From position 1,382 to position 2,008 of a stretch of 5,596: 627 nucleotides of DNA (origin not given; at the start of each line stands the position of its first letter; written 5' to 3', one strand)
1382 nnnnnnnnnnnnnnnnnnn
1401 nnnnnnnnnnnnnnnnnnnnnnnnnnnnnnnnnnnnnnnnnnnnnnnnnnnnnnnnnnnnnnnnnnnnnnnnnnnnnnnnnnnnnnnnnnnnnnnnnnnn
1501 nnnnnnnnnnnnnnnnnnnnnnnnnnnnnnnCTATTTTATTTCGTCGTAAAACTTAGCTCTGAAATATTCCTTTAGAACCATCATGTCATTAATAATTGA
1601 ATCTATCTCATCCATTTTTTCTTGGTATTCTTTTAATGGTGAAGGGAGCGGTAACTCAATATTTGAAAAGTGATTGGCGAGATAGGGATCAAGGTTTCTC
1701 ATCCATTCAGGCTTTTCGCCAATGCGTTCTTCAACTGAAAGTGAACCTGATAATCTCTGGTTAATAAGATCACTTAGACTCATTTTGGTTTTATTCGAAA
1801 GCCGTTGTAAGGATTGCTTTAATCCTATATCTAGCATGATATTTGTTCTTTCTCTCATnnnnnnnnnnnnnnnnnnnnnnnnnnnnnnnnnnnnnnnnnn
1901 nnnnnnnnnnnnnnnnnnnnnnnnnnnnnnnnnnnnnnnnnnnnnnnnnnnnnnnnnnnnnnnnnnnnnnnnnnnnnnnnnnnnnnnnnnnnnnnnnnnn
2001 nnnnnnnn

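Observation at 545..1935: AT-rich three-gene cargo operon: RHH protein, unknown 181-aa protein, exported Cys-pair protein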

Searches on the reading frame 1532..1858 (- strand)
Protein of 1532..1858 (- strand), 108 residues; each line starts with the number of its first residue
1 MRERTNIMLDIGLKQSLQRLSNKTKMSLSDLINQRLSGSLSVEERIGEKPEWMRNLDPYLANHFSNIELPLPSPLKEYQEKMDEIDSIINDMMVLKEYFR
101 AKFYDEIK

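Call 4: search_protein_families(library=pfam, proteins=[window:1532-1858:-], max_evalue=1)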
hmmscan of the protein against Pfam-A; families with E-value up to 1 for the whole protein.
window:1532-1858:- (108 aa): 3 families
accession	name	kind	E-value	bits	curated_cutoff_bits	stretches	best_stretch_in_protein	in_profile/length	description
PF12651.13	RHH_3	-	0.022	15.2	21.6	1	1-34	1-34/44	Ribbon-helix-helix domain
PF17947.6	4HB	-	0.19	12.3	26.1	1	40-61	39-59/78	Four helical bundle domain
PF13327.11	T3SS_LEE_assoc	-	0.19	12.1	25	1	34-91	20-76/162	Type III secretion system subunit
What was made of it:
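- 1532..1858 (-): Gene A, 108 aa, acidic (pI 5.5). It has an N-terminal Arc/Mnt-like ribbon-helix-helix domain (residues about 1-47) and a conserved C-terminal region ending in an amphipathic helix (about 73-106). Probable autorepressor of the operon. Pfam RHH_3 E=0.022, below the cut-off (call 4).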

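Call 5: search_protein_families(library=ncbifam, proteins=[window:1532-1858:-], max_evalue=1)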
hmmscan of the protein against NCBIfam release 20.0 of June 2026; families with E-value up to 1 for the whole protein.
window:1532-1858:- (108 aa): 1 family
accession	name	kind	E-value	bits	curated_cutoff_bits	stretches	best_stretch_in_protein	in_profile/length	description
NF010258.0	PRK13704.1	subfamily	0.16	11.1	243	1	17-75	45-101/239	plasmid SOS inhibition protein A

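Call 7: search_protein_families(library=padloc, proteins=[window:1532-1858:-], max_evalue=1)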
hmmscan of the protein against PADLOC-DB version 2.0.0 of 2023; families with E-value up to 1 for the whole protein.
window:1532-1858:- (108 aa): 1 family
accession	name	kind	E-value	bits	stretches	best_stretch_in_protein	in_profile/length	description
PDLC00248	LmuA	-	0.0054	14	1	73-101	315-343/359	DUF4297 domain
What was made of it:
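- On Known anti-phage defence systems (PADLOC-DB 2.0): A has only a spurious 14-bit match to the C-terminus of LmuA (call 7).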

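Call 8: search_protein_families(library=phrogs, proteins=[window:1532-1858:-], max_evalue=1)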
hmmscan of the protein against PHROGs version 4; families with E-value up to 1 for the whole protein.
window:1532-1858:- (108 aa): 4 families
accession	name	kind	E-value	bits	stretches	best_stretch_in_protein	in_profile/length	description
phrog_11115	-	unknown function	0.0052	18.1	0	3-34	53-84/90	-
phrog_582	-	transcription regulation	0.009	17.3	1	2-45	57-100/105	Arc-like repressor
phrog_712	-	unknown function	0.065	14.4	1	76-100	41-64/65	-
phrog_25679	-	unknown function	0.45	11.6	1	13-50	10-46/62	-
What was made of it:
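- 1532..1858 (-): PHROG Arc-like repressor E=0.009 (call 8).
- On Arc/MetJ ribbon-helix-helix superfamily (A): PHROG Arc-like E=0.009 (call 8).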

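Call 21: find_homologous_proteins(query=window:1532-1858:-, max_evalue=0.01)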
Query window:1532-1858:- (108 aa): 16 proteins with E <= 0.01 among 19 candidates.
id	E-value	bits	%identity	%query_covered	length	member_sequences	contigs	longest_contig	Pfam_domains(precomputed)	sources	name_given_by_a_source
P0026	5.3e-63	227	100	100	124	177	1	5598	-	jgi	jgi:hypothetical protein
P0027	3.0e-61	221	98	100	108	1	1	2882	-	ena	-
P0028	4.0e-61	221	98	100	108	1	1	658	-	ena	-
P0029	2.1e-53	196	100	88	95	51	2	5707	-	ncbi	ncbi:hypothetical protein ACST8Y_27825, partial [Klebsiella pneumoniae]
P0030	5.2e-47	176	99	77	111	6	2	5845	-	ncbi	-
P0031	1.3e-46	175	86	90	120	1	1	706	-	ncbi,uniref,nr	ncbi:hypothetical protein [Klebsiella pneumoniae]|uniref:hypothetical protein n=1 Tax=Klebsiella pne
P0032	2.2e-46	174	82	94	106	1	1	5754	-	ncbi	ncbi:hypothetical protein, partial [Klebsiella pneumoniae]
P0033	3.1e-46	173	80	95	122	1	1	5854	-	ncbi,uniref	ncbi:hypothetical protein, partial [Klebsiella pneumoniae]|uniref:hypothetical protein n=2 Tax=Klebs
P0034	1.0e-43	165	70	100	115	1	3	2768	-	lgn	-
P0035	2.0e-32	129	55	99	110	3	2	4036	-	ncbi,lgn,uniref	ncbi:hypothetical protein [Proteus mirabilis]|uniref:hypothetical protein n=1 Tax=Proteus mirabilis 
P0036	5.0e-28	115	100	54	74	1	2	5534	-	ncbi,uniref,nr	ncbi:hypothetical protein [Klebsiella pneumoniae]|uniref:hypothetical protein n=1 Tax=Klebsiella pne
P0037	1.5e-26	110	88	59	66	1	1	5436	-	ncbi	-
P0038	1.2e-14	72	41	92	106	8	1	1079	-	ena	-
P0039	5.8e-9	54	97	30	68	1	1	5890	-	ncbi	-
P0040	3.8e-8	51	85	31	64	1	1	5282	-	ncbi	-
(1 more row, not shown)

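Call 22: find_encoding_contigs(protein=P0035, flank=8000, max_places=4)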
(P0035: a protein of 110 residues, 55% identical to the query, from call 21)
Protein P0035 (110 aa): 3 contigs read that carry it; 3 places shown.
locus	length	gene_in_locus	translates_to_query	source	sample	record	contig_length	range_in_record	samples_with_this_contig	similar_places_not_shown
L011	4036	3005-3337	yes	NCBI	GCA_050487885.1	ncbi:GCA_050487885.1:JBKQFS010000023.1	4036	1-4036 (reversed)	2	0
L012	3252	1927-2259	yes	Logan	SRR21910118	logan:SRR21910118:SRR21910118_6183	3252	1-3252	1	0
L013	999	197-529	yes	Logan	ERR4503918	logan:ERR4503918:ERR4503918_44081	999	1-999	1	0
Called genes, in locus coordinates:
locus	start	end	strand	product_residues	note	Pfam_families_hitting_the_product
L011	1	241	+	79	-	?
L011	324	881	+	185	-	PF27200:YjaZ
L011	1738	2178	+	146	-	-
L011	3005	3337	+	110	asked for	-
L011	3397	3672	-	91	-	-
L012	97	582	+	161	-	PF16103:DUF4822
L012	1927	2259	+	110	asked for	-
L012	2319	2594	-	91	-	-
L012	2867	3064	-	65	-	-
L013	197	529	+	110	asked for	-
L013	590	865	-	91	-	-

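Call 23: find_encoding_contigs(protein=P0034, flank=8000, max_places=4)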
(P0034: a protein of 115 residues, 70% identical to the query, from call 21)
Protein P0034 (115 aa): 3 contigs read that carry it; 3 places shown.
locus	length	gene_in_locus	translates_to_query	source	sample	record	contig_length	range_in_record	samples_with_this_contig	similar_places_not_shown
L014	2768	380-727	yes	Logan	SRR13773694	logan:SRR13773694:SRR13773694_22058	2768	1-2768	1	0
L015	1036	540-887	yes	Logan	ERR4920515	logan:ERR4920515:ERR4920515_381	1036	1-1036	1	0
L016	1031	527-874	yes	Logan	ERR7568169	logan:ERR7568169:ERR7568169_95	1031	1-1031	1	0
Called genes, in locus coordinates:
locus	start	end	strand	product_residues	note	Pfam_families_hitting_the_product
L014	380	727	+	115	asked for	-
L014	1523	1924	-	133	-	PF12728:HTH_17 (weak)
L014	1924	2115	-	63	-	PF01815:Rop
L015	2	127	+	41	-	?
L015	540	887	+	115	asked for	-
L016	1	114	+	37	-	?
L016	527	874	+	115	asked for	-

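Call 24: find_encoding_contigs(protein=P0038, flank=8000, max_places=4)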
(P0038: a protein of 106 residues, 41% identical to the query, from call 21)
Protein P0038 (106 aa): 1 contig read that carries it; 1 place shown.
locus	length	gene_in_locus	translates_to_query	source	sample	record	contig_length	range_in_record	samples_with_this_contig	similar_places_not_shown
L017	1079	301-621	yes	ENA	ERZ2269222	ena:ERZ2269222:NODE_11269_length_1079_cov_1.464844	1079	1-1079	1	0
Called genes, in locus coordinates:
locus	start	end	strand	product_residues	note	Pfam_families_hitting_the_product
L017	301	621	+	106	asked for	-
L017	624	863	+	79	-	-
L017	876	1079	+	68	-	?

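Call 57: search_dna_similar(query=window:1532-1858:-, collection=plasmids, mode=protein, max_rows=50, rows=spread, max_evalue=0.001)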
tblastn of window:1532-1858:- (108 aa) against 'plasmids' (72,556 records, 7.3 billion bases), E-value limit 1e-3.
Records with a match: 30; places in all: 33; records where one place covers at least 80% of the query: 25.
Best place of each record, by identity: >=99% 23; 95-99% 1; <60% 6.
By first word of the organism name: Klebsiella 19; Escherichia 6; Enterobacter 3; Citrobacter 2.
By predicted mobility (MOB-suite, as given by PLSDB): mobilizable 23; conjugative 5; non-mobilizable 2.
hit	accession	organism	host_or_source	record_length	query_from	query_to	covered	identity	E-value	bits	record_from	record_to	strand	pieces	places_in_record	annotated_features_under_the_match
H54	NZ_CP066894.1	Klebsiella pneumoniae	Homo sapiens,urine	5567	1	108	100%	100.0%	3e-65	219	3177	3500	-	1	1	hypothetical protein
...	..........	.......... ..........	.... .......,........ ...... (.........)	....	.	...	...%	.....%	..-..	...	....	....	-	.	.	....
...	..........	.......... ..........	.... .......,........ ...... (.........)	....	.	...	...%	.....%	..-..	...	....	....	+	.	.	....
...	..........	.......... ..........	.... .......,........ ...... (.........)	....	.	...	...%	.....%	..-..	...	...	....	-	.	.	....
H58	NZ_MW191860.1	Escherichia coli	-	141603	1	108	100%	100.0%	4e-65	219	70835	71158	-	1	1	hypothetical protein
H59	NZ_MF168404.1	Klebsiella pneumoniae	-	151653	1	108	100%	100.0%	4e-65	219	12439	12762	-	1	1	hypothetical protein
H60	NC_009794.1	Citrobacter koseri ATCC BAA-895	-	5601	1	108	100%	99.1%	6e-65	218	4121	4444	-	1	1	hypothetical protein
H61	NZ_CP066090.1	Citrobacter koseri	-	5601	1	108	100%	99.1%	6e-65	218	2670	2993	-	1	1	hypothetical protein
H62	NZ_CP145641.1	Escherichia coli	Homo sapiens,stool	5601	1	108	100%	99.1%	6e-65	218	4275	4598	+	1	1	hypothetical protein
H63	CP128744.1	Klebsiella pneumoniae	Homo sapiens,urine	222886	1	108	100%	99.1%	7e-65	218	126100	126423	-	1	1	hypothetical protein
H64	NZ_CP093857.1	Klebsiella pneumoniae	Homo sapiens,ear swab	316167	1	108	100%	99.1%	1e-64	217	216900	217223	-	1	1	hypothetical protein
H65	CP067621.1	Klebsiella pneumoniae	Homo sapiens,urine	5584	1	108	100%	99.1%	1e-64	217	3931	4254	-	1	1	none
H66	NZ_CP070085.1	Klebsiella pneumoniae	Homo sapiens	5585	1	108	100%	99.1%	1e-64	217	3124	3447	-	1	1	hypothetical protein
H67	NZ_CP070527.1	Klebsiella pneumoniae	Homo sapiens,swab from around the ...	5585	1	108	100%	99.1%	1e-64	217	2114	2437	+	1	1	hypothetical protein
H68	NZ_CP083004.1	Klebsiella pneumoniae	Homo sapiens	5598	1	108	100%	99.1%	1e-64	217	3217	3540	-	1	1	hypothetical protein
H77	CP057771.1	Escherichia coli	culture,Pooled sheep faecal samples ...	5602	1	99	92%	42.4%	1e-12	69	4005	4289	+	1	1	hypothetical protein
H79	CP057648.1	Escherichia coli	culture,Pooled sheep faecal samples ...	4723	1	99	92%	41.4%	1e-12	69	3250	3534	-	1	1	hypothetical protein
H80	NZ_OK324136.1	Enterobacter asburiae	-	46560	3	108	98%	35.8%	3e-15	77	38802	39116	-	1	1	hypothetical protein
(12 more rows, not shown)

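Call 59: get_annotated_region(hit=H77, flank=3000)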
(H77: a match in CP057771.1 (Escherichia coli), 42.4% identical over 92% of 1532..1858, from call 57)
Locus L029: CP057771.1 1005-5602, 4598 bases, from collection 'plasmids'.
description: Escherichia coli strain RHB15-C23 plasmid pRHB15-C23_5, complete sequence
organism: Escherichia coli (NCBI taxid 562)
taxonomy: Bacteria; Pseudomonadota; Gammaproteobacteria; Enterobacterales; Enterobacteriaceae; Escherichia; Escherichia coli
host: -; source: culture,Pooled sheep faecal samples collected from floor of farm; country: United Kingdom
typing (MOB-suite, as given by PLSDB): mobilizable; replicon rep_cluster_2350
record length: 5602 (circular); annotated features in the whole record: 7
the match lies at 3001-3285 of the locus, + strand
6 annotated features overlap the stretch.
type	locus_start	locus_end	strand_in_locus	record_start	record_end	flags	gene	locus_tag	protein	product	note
CDS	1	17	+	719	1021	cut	-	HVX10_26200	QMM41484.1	hypothetical protein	-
CDS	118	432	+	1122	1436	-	-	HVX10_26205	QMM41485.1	hypothetical protein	-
CDS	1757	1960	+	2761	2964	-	-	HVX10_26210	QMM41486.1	Rop family plasmid primer RNA-binding protein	-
CDS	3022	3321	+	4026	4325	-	-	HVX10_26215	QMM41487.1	hypothetical protein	-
CDS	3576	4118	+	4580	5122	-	-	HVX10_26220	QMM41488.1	hypothetical protein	-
CDS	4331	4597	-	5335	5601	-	-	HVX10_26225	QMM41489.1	type II toxin-antitoxin system RelE/ParE family toxin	-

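Call 60: get_annotated_region(hit=H80, flank=5000)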
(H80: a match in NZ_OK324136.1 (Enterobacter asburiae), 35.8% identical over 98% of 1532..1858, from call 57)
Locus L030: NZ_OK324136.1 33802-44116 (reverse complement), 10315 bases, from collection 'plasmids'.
description: Enterobacter asburiae strain PN4 plasmid pPN4-IMI2, complete sequence
organism: Enterobacter asburiae (NCBI taxid 61645)
taxonomy: Bacteria; Pseudomonadota; Gammaproteobacteria; Enterobacterales; Enterobacteriaceae; Enterobacter; Enterobacter asburiae
host: -; source: -; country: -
typing (MOB-suite, as given by PLSDB): non-mobilizable; replicon IncFII,rep_cluster_2183; mating-pair formation MPF_F
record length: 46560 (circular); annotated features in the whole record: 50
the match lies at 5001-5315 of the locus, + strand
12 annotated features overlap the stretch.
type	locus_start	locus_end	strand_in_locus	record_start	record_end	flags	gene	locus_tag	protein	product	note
CDS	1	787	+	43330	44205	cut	repA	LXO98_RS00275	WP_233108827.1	incFII family plasmid replication initiator RepA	GO:0006276 - plasmid maintenance [Evidence IEA]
CDS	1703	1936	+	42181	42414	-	-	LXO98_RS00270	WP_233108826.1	DUF2767 family protein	-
CDS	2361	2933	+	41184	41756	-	-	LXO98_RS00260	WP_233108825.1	DUF2913 family protein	-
CDS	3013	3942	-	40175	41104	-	-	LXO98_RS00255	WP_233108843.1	Rpn family recombination-promoting nuclease/putative transposase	-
CDS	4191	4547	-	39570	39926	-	-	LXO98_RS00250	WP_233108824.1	hypothetical protein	-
CDS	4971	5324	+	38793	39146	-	-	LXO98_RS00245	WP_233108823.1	hypothetical protein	-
CDS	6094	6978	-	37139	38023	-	imiR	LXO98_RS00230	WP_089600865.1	LysR family transcriptional regulator ImiR/NmcR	-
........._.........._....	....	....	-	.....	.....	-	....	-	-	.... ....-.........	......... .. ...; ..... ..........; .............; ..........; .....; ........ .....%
CDS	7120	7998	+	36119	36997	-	-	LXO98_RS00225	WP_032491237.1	carbapenem-hydrolyzing class A beta-lactamase IMI-2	-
predicted_resistance_gene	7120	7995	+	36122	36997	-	blaIMI-2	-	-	carbapenem-hydrolyzing class A beta-lactamase IMI-2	predicted by amrfinderplus; class BETA-LACTAM; identity 100.0%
CDS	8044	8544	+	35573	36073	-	-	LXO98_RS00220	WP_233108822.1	DUF1566 domain-containing protein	-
CDS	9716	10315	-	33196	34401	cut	-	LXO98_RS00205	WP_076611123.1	IS256-like element ISEae1 family transposase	GO:0006313 - DNA transposition [Evidence IEA]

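Call 61: get_annotated_region(hit=H79, flank=3000)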
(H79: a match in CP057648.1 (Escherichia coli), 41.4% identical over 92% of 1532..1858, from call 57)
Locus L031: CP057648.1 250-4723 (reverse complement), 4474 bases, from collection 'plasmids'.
description: Escherichia coli strain RHB19-C13 plasmid pRHB19-C13_4, complete sequence
organism: Escherichia coli (NCBI taxid 562)
taxonomy: Bacteria; Pseudomonadota; Gammaproteobacteria; Enterobacterales; Enterobacteriaceae; Escherichia; Escherichia coli
host: -; source: culture,Pooled sheep faecal samples collected from floor of farm; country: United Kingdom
typing (MOB-suite, as given by PLSDB): mobilizable; replicon rep_cluster_2350
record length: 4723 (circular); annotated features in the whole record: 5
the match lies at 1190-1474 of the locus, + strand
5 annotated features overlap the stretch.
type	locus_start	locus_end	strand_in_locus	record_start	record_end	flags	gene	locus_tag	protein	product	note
CDS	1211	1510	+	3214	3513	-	-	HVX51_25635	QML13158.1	hypothetical protein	-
CDS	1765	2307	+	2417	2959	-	-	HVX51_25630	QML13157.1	hypothetical protein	-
CDS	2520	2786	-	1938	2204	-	-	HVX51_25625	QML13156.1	type II toxin-antitoxin system RelE/ParE family toxin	-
CDS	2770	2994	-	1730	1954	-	-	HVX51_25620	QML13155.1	TraY domain-containing protein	-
CDS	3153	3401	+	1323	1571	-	-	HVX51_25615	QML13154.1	hypothetical protein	-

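Call 67: search_protein_families(library=pfam, proteins=[L029:3576-4118:+, L029:3324-3563:+, L029:3001-3321:+, L030:4971-5324:+, P0035], max_evalue=1)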
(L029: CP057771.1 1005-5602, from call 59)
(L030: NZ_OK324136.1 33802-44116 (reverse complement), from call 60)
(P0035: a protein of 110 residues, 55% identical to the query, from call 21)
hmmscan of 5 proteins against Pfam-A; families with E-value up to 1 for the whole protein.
L029:3576-4118:+ (180 aa): 1 family
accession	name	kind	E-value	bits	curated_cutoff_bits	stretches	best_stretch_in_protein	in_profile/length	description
PF01621.22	Fusion_gly_K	-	0.045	13.2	20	1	53-123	21-90/339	Cell fusion glycoprotein K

L029:3324-3563:+ (79 aa): 1 family
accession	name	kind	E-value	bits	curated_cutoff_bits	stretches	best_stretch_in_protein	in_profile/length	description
PF18895.5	T4SS_pilin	-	0.072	13.6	26.6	0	34-60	3-29/71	Type IV secretion system pilin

L029:3001-3321:+ (106 aa): 4 families
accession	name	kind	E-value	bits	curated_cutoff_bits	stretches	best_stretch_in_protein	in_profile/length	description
PF01402.27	RHH_1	-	0.039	14.4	20.5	1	4-32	1-29/39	Ribbon-helix-helix protein, copG family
PF21797.2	CycT2-like_C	-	0.21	11.8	27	1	59-96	56-91/93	Cyclin-T2-like, C-terminal domain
PF07878.17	RHH_5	-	0.21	11.8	26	1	3-33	2-32/43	CopG-like RHH_1 or ribbon-helix-helix domain, RHH_5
PF19807.5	DUF6290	-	0.23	12.1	27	1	6-43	5-42/72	Family of unknown function (DUF6290)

L030:4971-5324:+ (117 aa): 2 families
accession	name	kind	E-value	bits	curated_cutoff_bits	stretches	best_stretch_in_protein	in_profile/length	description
PF19891.5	DUF6364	-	0.00062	20.6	27.3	1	10-51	2-39/70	Family of unknown function (DUF6364)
PF12441.14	CopG_antitoxin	-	0.026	15.7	28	1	8-46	40-78/79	CopG antitoxin of type II toxin-antitoxin system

P0035 (110 aa): 4 families
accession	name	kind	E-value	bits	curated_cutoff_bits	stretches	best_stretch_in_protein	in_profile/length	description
PF19891.5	DUF6364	-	0.016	16.1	27.3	1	1-63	1-49/70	Family of unknown function (DUF6364)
PF03408.20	Foamy_virus_ENV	-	0.019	13.2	27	1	26-71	883-928/982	Foamy virus envelope protein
PF09312.16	SurA_N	-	0.063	13.9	30.8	1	9-37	68-95/118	SurA N-terminal domain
PF10169.15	LLPH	-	0.067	14.2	25.7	1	23-55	73-105/127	LLP homolog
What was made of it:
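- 1532..1858 (-): Other family members weakly hit RHH_1, RHH_5, DUF6290, DUF6364 and CopG_antitoxin (call 67).
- One A homologue weakly hits CopG_antitoxin (call 67).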

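Call 70: search_solved_structures(query=A5, max_evalue=10, show_alignments=3)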
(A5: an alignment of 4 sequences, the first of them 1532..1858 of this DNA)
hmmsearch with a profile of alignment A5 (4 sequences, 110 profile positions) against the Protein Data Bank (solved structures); distinct sequences matched with E-value up to 10: 6.
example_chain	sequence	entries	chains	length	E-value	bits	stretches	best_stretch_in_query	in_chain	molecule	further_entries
1u9p_A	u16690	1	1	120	0.0017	21.7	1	16-52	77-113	pArc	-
7rwz_A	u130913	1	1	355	0.18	15.2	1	8-81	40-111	Cos capsid morphogenesis protein (Ccm)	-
1nla_A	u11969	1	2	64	0.57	13.6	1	15-52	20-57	Transcriptional repressor arc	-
9pio_G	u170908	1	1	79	0.79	13.2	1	15-52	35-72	Arc family DNA-binding protein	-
8uzp_M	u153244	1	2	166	0.9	13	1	27-108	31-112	stem_mimetic_01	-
4yv6_A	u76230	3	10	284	1.4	12.3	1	9-39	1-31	Transcriptional regulator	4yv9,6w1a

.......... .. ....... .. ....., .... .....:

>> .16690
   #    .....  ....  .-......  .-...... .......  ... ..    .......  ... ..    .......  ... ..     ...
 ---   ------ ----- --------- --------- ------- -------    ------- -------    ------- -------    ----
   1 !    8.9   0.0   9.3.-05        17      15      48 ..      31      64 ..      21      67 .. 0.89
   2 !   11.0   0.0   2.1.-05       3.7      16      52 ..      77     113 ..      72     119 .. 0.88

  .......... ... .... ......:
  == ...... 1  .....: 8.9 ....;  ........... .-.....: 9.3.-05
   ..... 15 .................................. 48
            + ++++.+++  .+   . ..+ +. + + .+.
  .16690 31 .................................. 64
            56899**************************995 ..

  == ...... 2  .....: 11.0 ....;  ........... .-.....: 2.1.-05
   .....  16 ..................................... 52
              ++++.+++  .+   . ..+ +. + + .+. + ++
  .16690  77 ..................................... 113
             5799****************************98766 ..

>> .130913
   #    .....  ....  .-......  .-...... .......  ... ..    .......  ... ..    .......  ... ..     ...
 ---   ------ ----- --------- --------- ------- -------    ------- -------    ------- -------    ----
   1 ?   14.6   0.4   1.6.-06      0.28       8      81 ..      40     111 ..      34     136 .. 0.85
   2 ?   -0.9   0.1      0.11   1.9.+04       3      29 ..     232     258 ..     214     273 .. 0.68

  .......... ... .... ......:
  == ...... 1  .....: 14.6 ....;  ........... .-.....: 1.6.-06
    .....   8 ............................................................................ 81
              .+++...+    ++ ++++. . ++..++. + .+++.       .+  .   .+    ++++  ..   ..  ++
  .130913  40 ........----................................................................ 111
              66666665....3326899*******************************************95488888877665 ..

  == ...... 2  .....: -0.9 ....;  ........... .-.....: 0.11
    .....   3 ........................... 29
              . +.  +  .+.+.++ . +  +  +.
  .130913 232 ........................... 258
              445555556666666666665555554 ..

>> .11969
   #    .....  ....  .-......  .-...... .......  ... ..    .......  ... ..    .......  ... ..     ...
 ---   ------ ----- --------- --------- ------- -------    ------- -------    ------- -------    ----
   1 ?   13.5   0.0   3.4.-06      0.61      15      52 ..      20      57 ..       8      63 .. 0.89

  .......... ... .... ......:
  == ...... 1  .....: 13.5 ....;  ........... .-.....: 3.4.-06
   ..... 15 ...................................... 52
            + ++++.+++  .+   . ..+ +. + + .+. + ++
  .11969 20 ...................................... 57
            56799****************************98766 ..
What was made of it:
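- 1532..1858 (-): The A-family profile hits P22 Arc variants in the PDB (1u9p_A E=0.0017; 1nla_A 0.57; 9pio_G 0.79), aligned over helices A and B (call 70).
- On Arc/MetJ ribbon-helix-helix superfamily (A): PDB Arc E=0.0017 (call 70).
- Closest known: P22 Arc / Mnt repressors. Same: The N-terminal strand-helix-helix segment of A aligns to Arc helices A and B, ending in the same ...ERIG (call 70).
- Checked: The RHH assignment holds only at sub-threshold level, and its nearest match is Arc/Mnt, not ParD (calls 4, 8, 70).
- A resembles Arc (calls 4, 8, 67, 70).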

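Call 96: search_dna_similar(query=L029:3001-3321:+, collection=plasmids, mode=protein, max_rows=40, rows=spread, max_evalue=0.001)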
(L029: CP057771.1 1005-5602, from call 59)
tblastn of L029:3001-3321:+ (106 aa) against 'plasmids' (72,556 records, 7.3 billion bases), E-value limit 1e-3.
Records with a match: 25; places in all: 25; records where one place covers at least 80% of the query: 3.
Best place of each record, by identity: >=99% 3; 60-80% 3; <60% 19.
By first word of the organism name: Klebsiella 18; Escherichia 5; Citrobacter 2.
By predicted mobility (MOB-suite, as given by PLSDB): mobilizable 21; conjugative 4.
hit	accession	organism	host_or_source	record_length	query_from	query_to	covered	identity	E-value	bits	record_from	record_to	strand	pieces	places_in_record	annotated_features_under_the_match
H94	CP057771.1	Escherichia coli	culture,Pooled sheep faecal samples ...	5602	1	106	100%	100.0%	8e-51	177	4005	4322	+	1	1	hypothetical protein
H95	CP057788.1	Escherichia coli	culture,Pooled sheep faecal samples ...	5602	1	106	100%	100.0%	8e-51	177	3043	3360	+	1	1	hypothetical protein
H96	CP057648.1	Escherichia coli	culture,Pooled sheep faecal samples ...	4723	1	106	100%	99.1%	7e-50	175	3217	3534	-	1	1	hypothetical protein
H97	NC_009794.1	Citrobacter koseri ATCC BAA-895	-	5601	1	74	70%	44.9%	4e-11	65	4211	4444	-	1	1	hypothetical protein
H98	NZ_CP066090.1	Citrobacter koseri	-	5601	1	74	70%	44.9%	4e-11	65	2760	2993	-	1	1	hypothetical protein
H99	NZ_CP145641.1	Escherichia coli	Homo sapiens,stool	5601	1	74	70%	44.9%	4e-11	65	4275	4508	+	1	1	hypothetical protein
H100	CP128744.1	Klebsiella pneumoniae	Homo sapiens,urine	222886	1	74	70%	44.9%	4e-11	65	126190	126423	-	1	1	hypothetical protein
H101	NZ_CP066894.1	Klebsiella pneumoniae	Homo sapiens,urine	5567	1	74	70%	44.9%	6e-11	64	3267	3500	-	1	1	hypothetical protein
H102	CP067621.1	Klebsiella pneumoniae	Homo sapiens,urine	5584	1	74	70%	44.9%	6e-11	64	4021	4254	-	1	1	none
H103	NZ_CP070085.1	Klebsiella pneumoniae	Homo sapiens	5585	1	74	70%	44.9%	6e-11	64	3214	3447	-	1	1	hypothetical protein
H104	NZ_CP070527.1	Klebsiella pneumoniae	Homo sapiens,swab from around the ...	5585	1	74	70%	44.9%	6e-11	64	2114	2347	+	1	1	hypothetical protein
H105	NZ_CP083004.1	Klebsiella pneumoniae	Homo sapiens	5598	1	74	70%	44.9%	6e-11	64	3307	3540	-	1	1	hypothetical protein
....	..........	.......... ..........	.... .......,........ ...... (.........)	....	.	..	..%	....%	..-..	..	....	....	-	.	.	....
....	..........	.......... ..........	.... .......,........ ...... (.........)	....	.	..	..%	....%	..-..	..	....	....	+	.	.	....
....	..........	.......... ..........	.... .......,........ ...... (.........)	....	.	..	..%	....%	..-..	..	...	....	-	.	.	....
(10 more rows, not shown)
